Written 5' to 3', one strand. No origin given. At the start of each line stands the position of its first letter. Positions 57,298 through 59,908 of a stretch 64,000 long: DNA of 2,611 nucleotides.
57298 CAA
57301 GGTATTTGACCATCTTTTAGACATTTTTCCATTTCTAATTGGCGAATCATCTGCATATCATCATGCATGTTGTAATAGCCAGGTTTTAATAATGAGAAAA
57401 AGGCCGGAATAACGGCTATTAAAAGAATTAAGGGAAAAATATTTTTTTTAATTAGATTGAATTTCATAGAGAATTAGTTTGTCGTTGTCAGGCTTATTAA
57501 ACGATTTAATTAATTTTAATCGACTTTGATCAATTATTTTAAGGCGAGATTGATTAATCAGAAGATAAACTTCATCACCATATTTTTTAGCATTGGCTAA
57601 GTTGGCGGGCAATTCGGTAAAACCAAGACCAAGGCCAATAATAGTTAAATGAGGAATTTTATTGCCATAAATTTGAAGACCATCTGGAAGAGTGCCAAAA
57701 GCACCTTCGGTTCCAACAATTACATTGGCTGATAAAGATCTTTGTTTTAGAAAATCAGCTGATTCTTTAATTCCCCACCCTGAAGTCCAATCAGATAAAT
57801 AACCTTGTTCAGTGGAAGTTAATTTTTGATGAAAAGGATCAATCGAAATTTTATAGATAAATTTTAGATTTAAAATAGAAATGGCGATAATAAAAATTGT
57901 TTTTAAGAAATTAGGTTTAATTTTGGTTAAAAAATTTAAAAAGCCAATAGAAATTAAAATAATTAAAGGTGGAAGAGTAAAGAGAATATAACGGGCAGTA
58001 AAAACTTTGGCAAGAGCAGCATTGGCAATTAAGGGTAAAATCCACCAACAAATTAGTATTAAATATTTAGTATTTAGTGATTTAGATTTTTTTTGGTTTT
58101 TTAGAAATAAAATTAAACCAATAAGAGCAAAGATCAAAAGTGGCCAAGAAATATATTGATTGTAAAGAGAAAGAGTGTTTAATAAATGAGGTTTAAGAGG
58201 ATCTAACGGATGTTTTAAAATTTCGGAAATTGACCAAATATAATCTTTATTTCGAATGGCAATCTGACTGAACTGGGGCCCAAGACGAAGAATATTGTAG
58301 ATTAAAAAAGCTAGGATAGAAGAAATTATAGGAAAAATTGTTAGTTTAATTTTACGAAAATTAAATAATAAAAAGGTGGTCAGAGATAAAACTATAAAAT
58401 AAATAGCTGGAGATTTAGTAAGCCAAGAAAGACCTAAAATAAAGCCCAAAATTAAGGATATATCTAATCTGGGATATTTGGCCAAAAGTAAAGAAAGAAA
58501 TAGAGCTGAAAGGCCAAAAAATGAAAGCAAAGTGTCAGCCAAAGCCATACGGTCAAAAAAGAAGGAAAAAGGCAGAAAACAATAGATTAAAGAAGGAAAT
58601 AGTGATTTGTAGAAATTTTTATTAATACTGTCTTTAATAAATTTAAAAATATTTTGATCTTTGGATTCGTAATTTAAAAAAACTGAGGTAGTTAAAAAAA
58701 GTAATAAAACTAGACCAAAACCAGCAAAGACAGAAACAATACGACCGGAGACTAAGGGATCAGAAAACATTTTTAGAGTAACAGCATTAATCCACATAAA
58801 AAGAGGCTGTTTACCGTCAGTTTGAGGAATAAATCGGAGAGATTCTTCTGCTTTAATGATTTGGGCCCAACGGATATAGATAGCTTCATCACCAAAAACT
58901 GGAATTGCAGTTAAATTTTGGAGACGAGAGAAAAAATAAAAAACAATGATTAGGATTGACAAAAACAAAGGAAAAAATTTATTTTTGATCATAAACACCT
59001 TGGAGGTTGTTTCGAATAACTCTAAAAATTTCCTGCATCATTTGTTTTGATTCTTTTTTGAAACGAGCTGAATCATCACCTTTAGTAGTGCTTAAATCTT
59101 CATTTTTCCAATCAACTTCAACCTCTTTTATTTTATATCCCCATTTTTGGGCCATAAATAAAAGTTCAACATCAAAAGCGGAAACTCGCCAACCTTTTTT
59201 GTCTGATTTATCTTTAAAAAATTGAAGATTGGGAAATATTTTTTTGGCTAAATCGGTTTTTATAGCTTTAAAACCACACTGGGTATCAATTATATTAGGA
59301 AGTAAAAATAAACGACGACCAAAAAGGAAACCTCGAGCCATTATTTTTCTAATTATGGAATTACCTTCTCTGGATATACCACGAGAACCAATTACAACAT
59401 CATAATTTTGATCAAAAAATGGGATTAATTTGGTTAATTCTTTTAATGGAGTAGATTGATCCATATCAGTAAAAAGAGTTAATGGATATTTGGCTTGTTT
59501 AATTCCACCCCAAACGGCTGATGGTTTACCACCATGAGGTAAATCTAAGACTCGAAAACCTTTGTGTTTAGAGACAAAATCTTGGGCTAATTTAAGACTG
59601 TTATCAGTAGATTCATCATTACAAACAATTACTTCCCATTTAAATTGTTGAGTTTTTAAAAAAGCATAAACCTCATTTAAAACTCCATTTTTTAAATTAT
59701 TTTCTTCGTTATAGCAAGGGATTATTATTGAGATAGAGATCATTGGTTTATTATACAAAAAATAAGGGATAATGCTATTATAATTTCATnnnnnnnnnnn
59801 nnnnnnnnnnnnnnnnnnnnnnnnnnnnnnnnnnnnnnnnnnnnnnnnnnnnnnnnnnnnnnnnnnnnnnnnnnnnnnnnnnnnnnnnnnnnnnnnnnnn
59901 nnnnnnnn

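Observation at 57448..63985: Two Dpm1-like/GT-C pairs divergently flanking a strongly promoted secreted DUF11-like protein: candidate protein-glycosylation module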

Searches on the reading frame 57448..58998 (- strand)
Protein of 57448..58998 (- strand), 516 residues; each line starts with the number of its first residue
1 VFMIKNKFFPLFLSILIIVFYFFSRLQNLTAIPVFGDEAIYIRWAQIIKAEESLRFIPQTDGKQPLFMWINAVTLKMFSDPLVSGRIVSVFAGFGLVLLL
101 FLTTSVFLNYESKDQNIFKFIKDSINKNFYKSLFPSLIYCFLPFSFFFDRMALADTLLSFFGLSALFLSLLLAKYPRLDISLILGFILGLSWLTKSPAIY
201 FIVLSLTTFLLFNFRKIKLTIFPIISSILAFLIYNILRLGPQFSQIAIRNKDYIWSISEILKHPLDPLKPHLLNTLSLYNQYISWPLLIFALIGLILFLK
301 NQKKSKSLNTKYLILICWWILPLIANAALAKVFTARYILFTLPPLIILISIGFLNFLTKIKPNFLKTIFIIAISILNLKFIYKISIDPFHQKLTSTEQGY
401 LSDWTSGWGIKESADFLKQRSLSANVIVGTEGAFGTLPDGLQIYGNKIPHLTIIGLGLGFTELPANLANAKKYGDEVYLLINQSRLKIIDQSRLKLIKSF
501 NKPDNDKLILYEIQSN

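Call 4: search_protein_families(library=pfam, proteins=[window:57448-58998:-], max_evalue=0.01)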
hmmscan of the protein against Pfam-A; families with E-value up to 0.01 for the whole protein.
window:57448-58998:- (516 aa): 1 family
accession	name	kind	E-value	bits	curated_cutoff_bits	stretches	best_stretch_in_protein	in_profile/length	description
PF13231.12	PMT_2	-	0.0001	23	26.1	1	121-233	43-153/160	Dolichyl-phosphate-mannose-protein mannosyltransferase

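Call 9: search_protein_families(library=ncbifam, proteins=[window:57448-58998:-], max_evalue=0.01)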
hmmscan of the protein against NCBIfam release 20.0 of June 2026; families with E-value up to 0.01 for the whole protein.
window:57448-58998:- (516 aa): 1 family
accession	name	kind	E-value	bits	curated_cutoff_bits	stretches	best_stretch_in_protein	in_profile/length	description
TIGR03663.1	TIGR03663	subfamily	0.00024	20.3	126.25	0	14-371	4-356/435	flippase activity-associated protein Agl23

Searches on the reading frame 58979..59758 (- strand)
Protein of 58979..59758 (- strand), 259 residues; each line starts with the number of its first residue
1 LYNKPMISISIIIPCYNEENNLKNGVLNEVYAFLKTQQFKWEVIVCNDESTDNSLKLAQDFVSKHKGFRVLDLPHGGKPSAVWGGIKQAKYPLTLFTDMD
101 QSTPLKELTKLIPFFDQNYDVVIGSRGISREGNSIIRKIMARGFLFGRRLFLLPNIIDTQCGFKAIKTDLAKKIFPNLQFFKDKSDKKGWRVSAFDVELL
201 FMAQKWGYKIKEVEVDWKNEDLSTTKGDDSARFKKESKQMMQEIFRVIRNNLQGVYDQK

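Call 4: search_protein_families(library=pfam, proteins=[window:58979-59758:-], max_evalue=0.01)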
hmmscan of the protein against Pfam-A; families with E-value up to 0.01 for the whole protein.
window:58979-59758:- (259 aa): 3 families
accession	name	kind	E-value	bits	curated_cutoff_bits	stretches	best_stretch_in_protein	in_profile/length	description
PF00535.33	Glycos_transf_2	-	8.2e-25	88.1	23.3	1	10-175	1-168/168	Glycosyl transferase family 2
PF13641.12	Glyco_tranf_2_3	-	8.4e-06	26.4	27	1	9-126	3-123/230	Glycosyltransferase like family 2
PF13733.12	Glyco_transf_7N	-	0.004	17.2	27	1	6-51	46-90/134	N-terminal region of glycosyl transferase group 7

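Call 9: search_protein_families(library=ncbifam, proteins=[window:58979-59758:-], max_evalue=0.01)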
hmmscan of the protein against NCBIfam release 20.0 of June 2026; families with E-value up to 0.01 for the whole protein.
window:58979-59758:- (259 aa): 17 families
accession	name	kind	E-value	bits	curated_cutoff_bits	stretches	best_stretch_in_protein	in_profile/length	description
NF047588.1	GlcsyltransPgfSStrep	equivalog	8.1e-14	51.5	500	1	8-146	2-139/308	glycosyltransferase PgfS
TIGR03937.1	PgaC_IcaA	equivalog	3.8e-12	45.9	422.3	1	6-109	44-144/407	poly-beta-1,6-N-acetyl-D-glucosamine synthase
NF007986.1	PRK10714.1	equivalog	5.2e-12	45.4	529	1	5-141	4-139/316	undecaprenyl-phosphate 4-deoxy-4-formamido-L-arabinose transferase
NF007482.0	PRK10073.1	equivalog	8.4e-12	44.7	423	1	8-112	7-107/334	glycosyltransferase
NF041391.1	DPhHxTase_Halo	equivalog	1.8e-11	43.5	375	1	15-225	3-190/213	dolichyl-phosphate hexose transferase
TIGR04283.1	glyco_like_mftF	equivalog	7.1e-10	38.8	182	1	9-145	1-126/221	TIGR04283 family arsenosugar biosynthesis glycosyltransferase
NF038302.1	EPS_HpsE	equivalog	1.4e-09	37.3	300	1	8-105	2-101/307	hormogonium polysaccharide biosynthesis glycosyltransferase HpsE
NF041875.1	EPS_EpsD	equivalog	1.8e-06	27.6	370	1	9-112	1-101/325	exopolysaccharide biosynthesis glycosyltransferase EpsD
TIGR04182.1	glyco_TIGR04182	equivalog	2.2e-06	27.3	325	1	9-137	2-120/293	S-layer glycoprotein N-glycosyltransferase AglJ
NF047683.1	TeichurnBiosyTuaG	equivalog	3.4e-06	26.9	400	1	8-139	7-137/252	teichuronic acid biosynthesis protein TuaG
NF010496.0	PRK13915.1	equivalog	3.5e-06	26.3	262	1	4-104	28-130/307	glucosyl-3-phosphoglycerate synthase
NF053739.1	GlytfEpsEBac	equivalog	1.2e-05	24.5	450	1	9-65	3-55/265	glycosyltransferase EpsE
NF050050.1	ProtGlycPglI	equivalog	1.5e-05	24.5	500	1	8-139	3-131/306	GalNAc(5)-diNAcBac-PP-undecaprenol beta-1,3-glucosyltransferase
TIGR03111.1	glyc2_xrt_Gpos1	hypoth_equivalog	0.00017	20.5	363.95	1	8-121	50-162/439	TIGR03111 family XrtG-associated glycosyltransferase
TIGR04242.1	nodulat_NodC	equivalog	0.00021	20.4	550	1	5-112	46-153/395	chitooligosaccharide synthase NodC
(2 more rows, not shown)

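Call 35: search_solved_structures(query=window:58979-59743:-, max_evalue=0.001)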
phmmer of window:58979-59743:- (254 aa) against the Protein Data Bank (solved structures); distinct sequences matched with E-value up to 0.001: 14.
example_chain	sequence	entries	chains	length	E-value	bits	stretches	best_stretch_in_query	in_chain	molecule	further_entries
5eke_A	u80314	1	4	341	6.5e-13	52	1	2-203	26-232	Uncharacterized glycosyltransferase sll0501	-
5ekp_C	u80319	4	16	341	7e-13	51.9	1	2-203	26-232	Uncharacterized glycosyltransferase sll0501 | Glycosyltransferase sll0501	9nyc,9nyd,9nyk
9nye_A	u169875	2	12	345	7.3e-13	51.9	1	2-203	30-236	Glycosyltransferase sll0501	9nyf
5mlz_A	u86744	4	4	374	7.8e-13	51.8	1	3-171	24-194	Dolichol monophosphate mannose synthase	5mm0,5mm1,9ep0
9hwj_A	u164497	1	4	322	1.7e-07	34.2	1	3-125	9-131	Undecaprenyl-phosphate 4-deoxy-4-formamido-L-arabinose transferase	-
9bhc_C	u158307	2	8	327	2.2e-07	33.9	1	3-134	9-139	Undecaprenyl-phosphate 4-deoxy-4-formamido-L-arabinose transferase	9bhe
8vxh_A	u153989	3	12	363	2.8e-07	33.6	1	3-134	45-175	Undecaprenyl-phosphate 4-deoxy-4-formamido-L-arabinose transferase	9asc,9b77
6h1j_A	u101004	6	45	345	5.6e-07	32.6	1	3-203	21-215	Probable ss-1,3-N-acetylglucosaminyltransferase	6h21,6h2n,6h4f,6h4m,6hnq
5tze_C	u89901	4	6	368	6.2e-06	29.1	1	4-127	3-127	Glycosyl transferase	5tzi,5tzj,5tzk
5tz8_A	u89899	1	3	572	1.3e-05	28.1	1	4-127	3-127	Glycosyl transferase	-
2z87_A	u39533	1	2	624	3.2e-05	26.8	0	4-81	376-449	Chondroitin synthase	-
2z86_A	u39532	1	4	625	3.2e-05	26.8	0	4-81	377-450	Chondroitin synthase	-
5hea_A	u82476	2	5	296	3.7e-05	26.6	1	4-98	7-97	Putative glycosyltransferase (GalT1)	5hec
3bcv_A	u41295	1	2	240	0.00027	23.8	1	3-96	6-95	Putative glycosyltransferase protein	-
